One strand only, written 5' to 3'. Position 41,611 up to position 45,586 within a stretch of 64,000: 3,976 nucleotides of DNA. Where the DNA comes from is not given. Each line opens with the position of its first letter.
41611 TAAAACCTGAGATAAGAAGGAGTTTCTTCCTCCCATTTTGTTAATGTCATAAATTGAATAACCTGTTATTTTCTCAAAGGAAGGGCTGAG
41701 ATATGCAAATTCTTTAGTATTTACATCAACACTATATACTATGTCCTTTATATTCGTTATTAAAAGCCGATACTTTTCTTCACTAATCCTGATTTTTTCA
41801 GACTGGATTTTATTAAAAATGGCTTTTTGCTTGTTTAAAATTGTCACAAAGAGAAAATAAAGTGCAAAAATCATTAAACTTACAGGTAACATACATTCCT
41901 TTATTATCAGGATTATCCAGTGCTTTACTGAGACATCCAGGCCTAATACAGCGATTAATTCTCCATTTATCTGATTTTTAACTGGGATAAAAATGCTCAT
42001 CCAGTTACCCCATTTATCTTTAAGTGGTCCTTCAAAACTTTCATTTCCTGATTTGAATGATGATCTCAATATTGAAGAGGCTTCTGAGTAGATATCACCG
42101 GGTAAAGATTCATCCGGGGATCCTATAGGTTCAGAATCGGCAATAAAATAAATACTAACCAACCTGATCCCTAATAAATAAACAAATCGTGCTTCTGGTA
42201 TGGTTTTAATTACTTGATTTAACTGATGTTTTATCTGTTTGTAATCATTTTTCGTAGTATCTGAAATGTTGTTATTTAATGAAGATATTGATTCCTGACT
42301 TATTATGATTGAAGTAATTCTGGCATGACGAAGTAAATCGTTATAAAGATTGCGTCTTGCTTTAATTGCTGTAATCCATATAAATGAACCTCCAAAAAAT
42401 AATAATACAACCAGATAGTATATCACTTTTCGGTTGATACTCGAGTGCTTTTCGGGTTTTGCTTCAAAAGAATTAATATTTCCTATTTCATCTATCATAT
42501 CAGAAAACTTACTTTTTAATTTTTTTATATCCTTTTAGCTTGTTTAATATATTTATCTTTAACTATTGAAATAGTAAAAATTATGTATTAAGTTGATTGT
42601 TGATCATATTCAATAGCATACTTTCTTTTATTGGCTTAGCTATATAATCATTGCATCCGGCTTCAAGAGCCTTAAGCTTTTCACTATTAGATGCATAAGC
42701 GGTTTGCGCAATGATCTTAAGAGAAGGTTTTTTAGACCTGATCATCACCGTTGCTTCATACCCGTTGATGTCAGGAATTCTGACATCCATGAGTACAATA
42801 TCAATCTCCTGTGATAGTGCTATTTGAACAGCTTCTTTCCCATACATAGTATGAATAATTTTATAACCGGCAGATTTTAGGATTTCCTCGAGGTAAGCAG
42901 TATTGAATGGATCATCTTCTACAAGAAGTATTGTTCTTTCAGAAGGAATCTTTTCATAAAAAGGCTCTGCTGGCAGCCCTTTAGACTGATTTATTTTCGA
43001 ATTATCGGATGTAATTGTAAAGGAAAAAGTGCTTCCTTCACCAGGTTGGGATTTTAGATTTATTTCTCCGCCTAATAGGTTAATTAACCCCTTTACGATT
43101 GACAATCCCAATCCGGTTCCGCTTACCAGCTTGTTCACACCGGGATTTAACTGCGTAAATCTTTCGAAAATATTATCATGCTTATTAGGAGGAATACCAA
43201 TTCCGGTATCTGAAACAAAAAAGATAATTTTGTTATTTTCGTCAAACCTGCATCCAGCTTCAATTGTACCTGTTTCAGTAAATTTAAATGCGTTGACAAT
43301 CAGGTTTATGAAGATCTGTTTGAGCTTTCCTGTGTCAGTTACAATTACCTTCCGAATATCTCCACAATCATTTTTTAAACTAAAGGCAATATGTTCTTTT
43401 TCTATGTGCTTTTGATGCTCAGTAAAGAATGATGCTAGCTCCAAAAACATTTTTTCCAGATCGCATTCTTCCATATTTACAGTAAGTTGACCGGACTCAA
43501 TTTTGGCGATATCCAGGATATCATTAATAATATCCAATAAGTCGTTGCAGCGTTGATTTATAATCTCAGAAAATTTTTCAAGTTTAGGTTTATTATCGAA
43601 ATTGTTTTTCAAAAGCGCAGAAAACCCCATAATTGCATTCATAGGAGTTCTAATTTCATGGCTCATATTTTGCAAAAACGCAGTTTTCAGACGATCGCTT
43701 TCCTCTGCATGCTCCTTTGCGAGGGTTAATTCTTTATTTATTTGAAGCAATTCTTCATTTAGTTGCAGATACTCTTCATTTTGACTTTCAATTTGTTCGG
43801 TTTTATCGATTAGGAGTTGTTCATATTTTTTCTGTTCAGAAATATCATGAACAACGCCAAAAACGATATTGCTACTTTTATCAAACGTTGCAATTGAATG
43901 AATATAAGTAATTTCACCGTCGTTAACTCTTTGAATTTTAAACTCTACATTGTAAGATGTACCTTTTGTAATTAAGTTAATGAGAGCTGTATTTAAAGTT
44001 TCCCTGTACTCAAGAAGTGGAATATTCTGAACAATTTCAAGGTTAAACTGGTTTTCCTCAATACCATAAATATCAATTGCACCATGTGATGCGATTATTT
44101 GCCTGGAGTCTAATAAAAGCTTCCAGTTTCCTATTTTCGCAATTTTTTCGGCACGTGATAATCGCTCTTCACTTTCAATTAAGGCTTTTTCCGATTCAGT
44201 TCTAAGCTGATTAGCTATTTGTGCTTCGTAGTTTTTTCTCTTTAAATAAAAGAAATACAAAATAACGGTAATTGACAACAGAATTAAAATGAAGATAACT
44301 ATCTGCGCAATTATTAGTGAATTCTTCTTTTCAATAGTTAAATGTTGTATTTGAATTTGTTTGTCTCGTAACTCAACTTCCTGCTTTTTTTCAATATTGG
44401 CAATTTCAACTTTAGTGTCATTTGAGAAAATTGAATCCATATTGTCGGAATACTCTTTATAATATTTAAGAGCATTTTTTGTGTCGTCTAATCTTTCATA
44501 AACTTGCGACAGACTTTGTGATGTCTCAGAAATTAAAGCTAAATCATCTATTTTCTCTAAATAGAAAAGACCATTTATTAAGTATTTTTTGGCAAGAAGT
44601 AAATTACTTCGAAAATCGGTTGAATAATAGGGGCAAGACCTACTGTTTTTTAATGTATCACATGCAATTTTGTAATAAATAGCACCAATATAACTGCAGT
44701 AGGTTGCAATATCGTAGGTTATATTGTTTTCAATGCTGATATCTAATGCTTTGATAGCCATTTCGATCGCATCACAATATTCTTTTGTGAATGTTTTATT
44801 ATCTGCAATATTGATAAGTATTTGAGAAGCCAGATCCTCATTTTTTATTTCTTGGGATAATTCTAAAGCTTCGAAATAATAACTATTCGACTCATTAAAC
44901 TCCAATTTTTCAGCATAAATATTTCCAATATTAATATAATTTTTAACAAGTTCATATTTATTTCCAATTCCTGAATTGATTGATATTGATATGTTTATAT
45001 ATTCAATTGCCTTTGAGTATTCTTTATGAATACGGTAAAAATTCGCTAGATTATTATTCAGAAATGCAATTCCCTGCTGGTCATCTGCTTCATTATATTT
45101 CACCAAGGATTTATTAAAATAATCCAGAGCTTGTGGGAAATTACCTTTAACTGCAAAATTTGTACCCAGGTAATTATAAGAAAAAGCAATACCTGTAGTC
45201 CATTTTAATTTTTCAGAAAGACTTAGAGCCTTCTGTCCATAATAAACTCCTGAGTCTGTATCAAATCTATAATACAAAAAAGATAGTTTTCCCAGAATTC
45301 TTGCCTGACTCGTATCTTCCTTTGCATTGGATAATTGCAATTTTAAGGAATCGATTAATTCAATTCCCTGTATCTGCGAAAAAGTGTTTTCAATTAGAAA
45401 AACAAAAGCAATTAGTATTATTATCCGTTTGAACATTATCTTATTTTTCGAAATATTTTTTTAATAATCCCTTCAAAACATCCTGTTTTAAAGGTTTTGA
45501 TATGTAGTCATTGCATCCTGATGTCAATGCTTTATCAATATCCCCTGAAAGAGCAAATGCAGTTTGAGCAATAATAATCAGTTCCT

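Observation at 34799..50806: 16-kb output-less multi-kinase phosphorelay island (6 sensor kinases plus 2 receiver-only proteins, no effector or HPt domain)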

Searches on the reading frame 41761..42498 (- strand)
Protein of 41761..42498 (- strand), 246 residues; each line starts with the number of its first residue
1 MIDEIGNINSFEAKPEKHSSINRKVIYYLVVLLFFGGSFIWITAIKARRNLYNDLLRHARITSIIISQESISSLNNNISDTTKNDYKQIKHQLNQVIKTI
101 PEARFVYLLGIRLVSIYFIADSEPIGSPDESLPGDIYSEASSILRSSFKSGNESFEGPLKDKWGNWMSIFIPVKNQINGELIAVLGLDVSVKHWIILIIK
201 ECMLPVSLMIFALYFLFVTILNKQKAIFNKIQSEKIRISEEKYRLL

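Call 68: find_homologous_proteins(query=window:41761-42498:-, max_evalue=0.001)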
Query seq(246 aa) (246 aa): 2 proteins with E <= 0.001 among 375 candidates.
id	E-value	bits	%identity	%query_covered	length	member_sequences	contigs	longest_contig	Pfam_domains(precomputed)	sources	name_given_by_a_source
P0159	1.5e-25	108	32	90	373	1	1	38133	PF08447.19,PF13426.14,PF08448.17,PF00989.32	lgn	-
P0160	1.2e-23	102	38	62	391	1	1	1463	PF03924.20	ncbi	-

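Call 75: predict_structure(alignment_id=A5)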
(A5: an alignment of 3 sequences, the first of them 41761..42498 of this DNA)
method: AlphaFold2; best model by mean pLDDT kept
length: 246 residues; sequences in the alignment: 3
mean_pLDDT: 80.1   pTM: 0.65
mean pLDDT of the five models: 80.1, 79.0, 75.1, 72.1, 68.9
residues with pLDDT >= 90: 36; 70-90: 177; 50-70: 15; < 50: 18
segments of 3 or more residues with pLDDT < 50: 1-18
pLDDT, mean of each block of 10 residues (from residue 1): 40 45 78 90 91 87 84 83 87 88 87 83 73 81 76 81 84 85 89 88 90 87 79 73 66
secondary structure, 60 per line:
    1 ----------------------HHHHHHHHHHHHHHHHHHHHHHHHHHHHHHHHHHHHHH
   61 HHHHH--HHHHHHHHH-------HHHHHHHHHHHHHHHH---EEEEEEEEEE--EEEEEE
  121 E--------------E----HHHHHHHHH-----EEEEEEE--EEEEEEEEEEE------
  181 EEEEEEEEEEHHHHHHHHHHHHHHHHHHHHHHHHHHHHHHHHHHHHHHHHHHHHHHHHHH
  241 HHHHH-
elements in order: H23-65 H68-76 H84-99 E103-112 E115-121 H141-149 E155-161 E164-174 E181-190 H191-245

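Call 77: fold_search(model_id=the predicted structure, library=pdb)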
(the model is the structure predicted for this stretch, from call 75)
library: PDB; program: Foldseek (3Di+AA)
matches with E <= 10: 1260; with E <= 0.001: 63
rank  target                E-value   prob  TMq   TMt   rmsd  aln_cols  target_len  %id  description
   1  9a5d_A                2.8e-06  1.00  0.58  0.25   4.1       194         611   15  Integrative model of WALK-YYCH by crosslinking MS and deep learning (released 2024-09-18)
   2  7dud_A                1.4e-05  1.00  0.43  0.69   4.5       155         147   12  Crystal Structure of erWalK (released 2022-01-19)
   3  5is1                  1.9e-05  1.00  0.41  0.67   5.2       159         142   13  Crystal structure of the extracellular domain of sensor histidine kinase YycG from Staphylococcus aureus at 2.0 Angstrom (released 2016-07-20)
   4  6w3x_A                3.7e-05  1.00  0.48  0.48   4.5       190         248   15  Crystal structure of ligand-binding domain of Campylobacter jejuni chemoreceptor Tlp3 in complex with L-valine (released 2020-05-20)
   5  4ywz_A                3.9e-05  1.00  0.44  0.69   4.7       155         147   12  Crystal structure of the extracellular receptor domain of the essential sensor kinase WalK from Staphylococcus aureus (released 2016-03-30)
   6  6w3s_A                4.1e-05  1.00  0.46  0.46   5.4       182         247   14  Crystal structure of ligand-binding domain of Campylobacter jejuni chemoreceptor Tlp3 in complex with L-leucine (released 2020-05-20)
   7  4jgo_B                6.2e-05  1.00  0.48  0.55   4.5       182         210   11  The crystal structure of sporulation kinase d sensor domain from Bacillus subtilis subsp. (released 2013-05-15)
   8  4xmr_B                6.2e-05  1.00  0.46  0.45   4.8       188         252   13  Crystal structure of the sensory domain of the Campylobacter jejuni chemoreceptor Tlp3 (CcmL) with isoleucine bound. (released 2015-11-04)
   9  4xmq_B                6.2e-05  1.00  0.46  0.45   4.8       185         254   14  Crystal structure of the sensory domain of the Campylobacter jejuni chemoreceptor Tlp3 (CcmL) (released 2015-11-04)
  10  4ywz_B                6.6e-05  1.00  0.45  0.71   4.2       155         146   12  Crystal structure of the extracellular receptor domain of the essential sensor kinase WalK from Staphylococcus aureus (released 2016-03-30)
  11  6w3r_A                7.0e-05  1.00  0.48  0.48   4.4       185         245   14  Crystal structure of ligand-binding domain of Campylobacter jejuni chemoreceptor Tlp3 in complex with 3-methylisoleuci (released 2020-05-20)
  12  6fu4_C                7.0e-05  1.00  0.45  0.38   7.6       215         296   15  Ligand binding domain (LBD) of the p. aeruginosa histamine receptor TlpQ (released 2018-05-16)
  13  4xmq_A                7.8e-05  1.00  0.48  0.47   4.5       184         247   15  Crystal structure of the sensory domain of the Campylobacter jejuni chemoreceptor Tlp3 (CcmL) (released 2015-11-04)
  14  4jgr_B                8.8e-05  1.00  0.50  0.58   3.5       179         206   11  The crystal structure of sporulation kinase D mutant sensor domain, R131A, from Bacillus subtilis subsp at 2.4A resolu (released 2013-05-15)
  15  9kp3_B                8.8e-05  1.00  0.42  0.37   7.5       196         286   16  Ligand binding domain of Pseudomonas Aeruginosa PAO1 chemoreceptor TlpQ in complex with MHF (released 2025-11-26)
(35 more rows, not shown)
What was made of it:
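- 40663..42498 (-): g6: TM - single PDC/Cache-like periplasmic domain - TM - weak PAS - HisKA-HATPase kinase (611 aa, no REC). The transmitter is FimS-like. AF2 model plus Foldseek to WalK, KinD, Tlp3 and DctB sensor domains (calls 75, 77).
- Checked: The g6 periplasmic model (pLDDT 80) matches the WalK, KinD, Tlp3 and DctB PDC/Cache domains (calls 75, 77).
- Tried and rejected: The fold search gives a single PDC/Cache-like domain instead (call 77).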

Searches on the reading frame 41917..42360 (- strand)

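Call 67: search_protein_families(library=pfam, proteins=[window:41917-42360:-], max_evalue=5)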
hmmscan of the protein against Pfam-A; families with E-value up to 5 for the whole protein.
seq(148 aa): 1 family
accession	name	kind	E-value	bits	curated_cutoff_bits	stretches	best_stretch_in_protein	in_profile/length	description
PF18947.5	HAMP_2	-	0.038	14.4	24.3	1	27-54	38-65/67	HAMP domain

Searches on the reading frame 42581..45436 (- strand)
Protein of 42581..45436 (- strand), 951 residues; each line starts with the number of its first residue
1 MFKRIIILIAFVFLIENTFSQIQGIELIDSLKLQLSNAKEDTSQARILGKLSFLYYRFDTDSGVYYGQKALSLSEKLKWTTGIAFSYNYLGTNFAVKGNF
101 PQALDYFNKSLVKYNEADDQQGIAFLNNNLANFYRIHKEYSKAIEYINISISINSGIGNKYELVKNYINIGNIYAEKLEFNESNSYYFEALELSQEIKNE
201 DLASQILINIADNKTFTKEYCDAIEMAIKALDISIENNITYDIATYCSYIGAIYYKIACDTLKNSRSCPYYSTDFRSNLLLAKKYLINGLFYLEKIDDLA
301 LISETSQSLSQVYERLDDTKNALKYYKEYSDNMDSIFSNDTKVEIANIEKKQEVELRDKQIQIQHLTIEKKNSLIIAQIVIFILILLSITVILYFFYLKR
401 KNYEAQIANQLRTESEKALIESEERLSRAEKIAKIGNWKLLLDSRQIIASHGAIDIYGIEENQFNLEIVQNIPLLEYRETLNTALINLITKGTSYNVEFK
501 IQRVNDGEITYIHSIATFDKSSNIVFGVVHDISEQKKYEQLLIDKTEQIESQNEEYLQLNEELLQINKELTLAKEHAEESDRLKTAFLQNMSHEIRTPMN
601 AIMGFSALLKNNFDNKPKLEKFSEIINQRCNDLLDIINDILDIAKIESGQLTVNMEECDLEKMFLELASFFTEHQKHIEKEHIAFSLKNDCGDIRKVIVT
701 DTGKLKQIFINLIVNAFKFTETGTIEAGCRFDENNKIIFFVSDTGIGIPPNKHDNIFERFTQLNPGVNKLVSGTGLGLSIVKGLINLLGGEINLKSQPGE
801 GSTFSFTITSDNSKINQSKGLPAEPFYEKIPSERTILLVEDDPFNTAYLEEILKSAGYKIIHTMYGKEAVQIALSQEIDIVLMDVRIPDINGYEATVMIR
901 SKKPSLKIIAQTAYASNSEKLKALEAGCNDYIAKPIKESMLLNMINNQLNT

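Call 4: search_protein_families(library=pfam, proteins=[window:42581-45436:-], max_evalue=0.01)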
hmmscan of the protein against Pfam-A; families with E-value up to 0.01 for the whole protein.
window:42581-45436:- (951 aa): 8 families
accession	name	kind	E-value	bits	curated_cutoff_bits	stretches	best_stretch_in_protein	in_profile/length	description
PF00072.30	Response_reg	-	9.6e-27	93.8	30.2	1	836-945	1-110/111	Response regulator receiver domain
PF02518.31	HATPase_c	-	6.7e-25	88.1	26.4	1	701-809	2-108/111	Histidine kinase-, DNA gyrase B-, and HSP90-like ATPase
PF00512.31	HisKA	-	2.6e-18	66.2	26.9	1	584-649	2-66/66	His Kinase A (phospho-acceptor) domain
PF13424.12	TPR_12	-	6.8e-15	55.5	30.1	2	84-147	3-68/77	Tetratricopeptide repeat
PF07719.23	TPR_2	-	2e-07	31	27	0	84-113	1-30/34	Tetratricopeptide repeat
PF00515.34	TPR_1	-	8.8e-07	28.9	27.8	0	85-111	2-28/34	Tetratricopeptide repeat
PF08447.18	PAS_3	-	0.0004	21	25.6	1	449-519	4-75/89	PAS fold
PF13181.12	TPR_8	-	0.0024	18.3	25.7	0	308-328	6-26/34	Tetratricopeptide repeat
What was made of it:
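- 42581..45436 (-): g5: signal/TM - SusR-type TPR (extracytoplasmic) - TM - PAS - HisKA-HATPase-REC hybrid kinase (951 aa). Pfam TPR_12, HisKA, HATPase_c, REC (call 4).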

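Call 6: find_encoding_contigs(protein=window:42581-45436:-, flank=10000, max_places=10)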
Protein window:42581-45436:- (951 aa): 2 contigs read that carry it; 2 places shown.
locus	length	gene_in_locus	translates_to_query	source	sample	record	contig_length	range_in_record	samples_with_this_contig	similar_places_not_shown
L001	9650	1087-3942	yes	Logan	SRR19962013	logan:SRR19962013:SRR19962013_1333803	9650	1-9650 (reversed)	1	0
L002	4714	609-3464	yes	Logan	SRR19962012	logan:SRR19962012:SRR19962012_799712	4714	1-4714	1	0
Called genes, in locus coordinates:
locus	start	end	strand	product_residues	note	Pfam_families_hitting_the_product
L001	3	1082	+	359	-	?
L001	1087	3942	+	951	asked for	PF13424:TPR_12 (faint), PF28559:TPR_SusR, PF07719:TPR_2 (faint), PF00515:TPR_1 (faint), PF00512:HisKA, PF02518:HATPase_c, PF00072:Response_reg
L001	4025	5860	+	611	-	PF00512:HisKA, PF02518:HATPase_c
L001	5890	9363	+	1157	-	PF08448:PAS_4, PF13426:PAS_9, PF10114:PocR, PF08448:PAS_4, PF00989:PAS, PF13426:PAS_9, PF00512:HisKA, PF02518:HATPase_c, +4 more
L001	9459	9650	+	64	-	?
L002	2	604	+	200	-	?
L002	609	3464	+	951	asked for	PF13424:TPR_12 (faint), PF28559:TPR_SusR, PF07719:TPR_2 (faint), PF00515:TPR_1 (faint), PF00512:HisKA, PF02518:HATPase_c, PF00072:Response_reg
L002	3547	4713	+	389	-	?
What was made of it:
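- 42581..45436 (-): The precomputed annotation adds TPR_SusR (call 6).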

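Call 10: search_protein_families(library=ncbifam, proteins=[window:42581-45436:-], max_evalue=0.001)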
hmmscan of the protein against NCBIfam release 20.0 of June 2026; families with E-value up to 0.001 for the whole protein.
window:42581-45436:- (951 aa): 149 families (the best 25 are shown)
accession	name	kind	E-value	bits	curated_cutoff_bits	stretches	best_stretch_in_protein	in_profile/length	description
TIGR02956.1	TMAO_torS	equivalog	6.9e-88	295.8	676.5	1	546-950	426-821/967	TMAO reductase system sensor histidine kinase/response regulator TorS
NF041947.1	LuxQ_Vibrio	equivalog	3.9e-78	263.2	1200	1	563-944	451-834/843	quorum-sensing autoinducer 2 sensor kinase/phosphatase LuxQ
NF011874.0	PRK15347.1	equivalog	2.1e-73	247.8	852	2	552-809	366-613/921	two component system sensor kinase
NF038297.2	hybrid_HK_HrmK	equivalog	2.6e-73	247.6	725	1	534-946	185-605/607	hybrid histidine kinase/response regulator HrmK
NF008318.0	PRK11107.1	equivalog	1.3e-71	241.9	890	2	563-824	269-532/920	two-component sensor histidine kinase BarA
NF008302.0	PRK11091.1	equivalog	1.2e-69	235.4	838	1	573-948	269-642/779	aerobic respiration two-component sensor histidine kinase ArcB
NF008099.0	PRK10841.1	equivalog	2.2e-62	211.1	920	2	573-816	459-696/949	two-component system sensor histidine kinase RcsC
NF045901.1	HisKinLetSLeg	equivalog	4.2e-56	190.5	1650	2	535-809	244-517/906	two-component system sensor histidine kinase LetS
NF046044.1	PnpS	equivalog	2.7e-53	181.4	400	1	579-808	165-389/390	two-component system histidine kinase PnpS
NF047874.1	MASE3_PAS_HK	subfamily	1.3e-51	176.2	560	1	396-816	237-631/655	MASE3 domain-containing sensor histidine kinase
NF008543.0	PRK11466.1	equivalog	7.3e-51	173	982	1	562-949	422-798/914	TMAO reductase system sensor histidine kinase/response regulator TorS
NF047465.1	hybrid_HK_LvrA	exception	8e-51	173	1200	2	542-808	160-420/819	hybrid histidine kinase/response regulator LvrA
NF041832.1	near_NosP_CTERM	subfamily_domain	3.3e-50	171.2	400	1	580-946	3-367/370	NahK/ErcS family hybrid sensor histidine kinase/response regulator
NF041880.1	EPS_EpsF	equivalog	9e-47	159.7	900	2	580-805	270-488/492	response regulator EpsF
NF007420.1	PRK09959.1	equivalog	3.5e-46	157.3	1995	1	569-941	697-1066/1197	acid-sensing system histidine kinase EvgS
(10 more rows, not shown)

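Call 13: find_related_loci(query=window:42581-45436:-, collection=genome_contigs, flank=10000)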
Query window:42581-45436:- (951 aa) in genome_contigs; peptide patterns used: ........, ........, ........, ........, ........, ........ (x = any residue, [..] = any of these).
16 stretches matched a pattern, but none encodes a relative of the query by tblastn (E <= 1e-3).
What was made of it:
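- Tried and rejected: The genome_contigs scan found no relative (call 13).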
